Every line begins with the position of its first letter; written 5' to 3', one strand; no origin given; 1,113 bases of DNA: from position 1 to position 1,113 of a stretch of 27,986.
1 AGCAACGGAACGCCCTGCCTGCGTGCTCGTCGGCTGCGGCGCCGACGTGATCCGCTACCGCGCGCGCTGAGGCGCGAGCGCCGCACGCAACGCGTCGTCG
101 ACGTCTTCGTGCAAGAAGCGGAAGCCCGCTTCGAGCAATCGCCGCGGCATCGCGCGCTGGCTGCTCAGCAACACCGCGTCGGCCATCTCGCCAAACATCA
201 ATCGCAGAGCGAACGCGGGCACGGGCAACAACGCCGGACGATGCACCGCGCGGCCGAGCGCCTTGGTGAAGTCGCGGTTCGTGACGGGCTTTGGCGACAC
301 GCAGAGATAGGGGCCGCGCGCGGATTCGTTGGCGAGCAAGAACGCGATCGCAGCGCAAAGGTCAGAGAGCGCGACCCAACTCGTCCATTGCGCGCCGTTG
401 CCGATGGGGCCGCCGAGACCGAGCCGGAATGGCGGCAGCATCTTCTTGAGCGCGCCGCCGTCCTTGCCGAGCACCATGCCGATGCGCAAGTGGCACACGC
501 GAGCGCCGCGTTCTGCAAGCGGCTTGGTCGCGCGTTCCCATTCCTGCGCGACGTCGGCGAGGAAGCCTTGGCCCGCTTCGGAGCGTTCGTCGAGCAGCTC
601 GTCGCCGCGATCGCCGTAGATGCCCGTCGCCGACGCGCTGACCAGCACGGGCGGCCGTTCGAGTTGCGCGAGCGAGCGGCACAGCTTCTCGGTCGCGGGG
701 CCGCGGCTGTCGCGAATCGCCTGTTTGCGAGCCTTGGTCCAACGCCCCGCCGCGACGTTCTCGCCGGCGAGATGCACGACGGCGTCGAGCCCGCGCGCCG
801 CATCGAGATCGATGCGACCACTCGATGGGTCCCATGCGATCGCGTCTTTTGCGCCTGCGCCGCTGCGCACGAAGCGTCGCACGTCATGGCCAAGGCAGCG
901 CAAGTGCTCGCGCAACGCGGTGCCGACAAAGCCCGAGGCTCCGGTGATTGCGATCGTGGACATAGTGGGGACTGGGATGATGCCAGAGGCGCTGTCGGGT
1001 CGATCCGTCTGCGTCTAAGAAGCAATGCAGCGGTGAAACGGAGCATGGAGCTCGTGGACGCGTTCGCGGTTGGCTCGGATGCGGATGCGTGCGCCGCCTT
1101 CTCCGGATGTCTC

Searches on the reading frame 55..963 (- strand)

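Call 8: search_protein_families(library=pfam, proteins=[window:55-963:-], max_evalue=0.001)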
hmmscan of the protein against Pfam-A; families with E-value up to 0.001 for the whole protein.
window:55-963:- (302 aa): 2 families
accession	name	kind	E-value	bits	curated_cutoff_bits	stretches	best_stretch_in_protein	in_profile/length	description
PF08338.16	DUF1731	-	3.5e-21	75.1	27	1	248-294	1-46/47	Domain of unknown function (DUF1731)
PF01370.27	Epimerase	-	2e-13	50.7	20.9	1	4-214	1-229/240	NAD dependent epimerase/dehydratase family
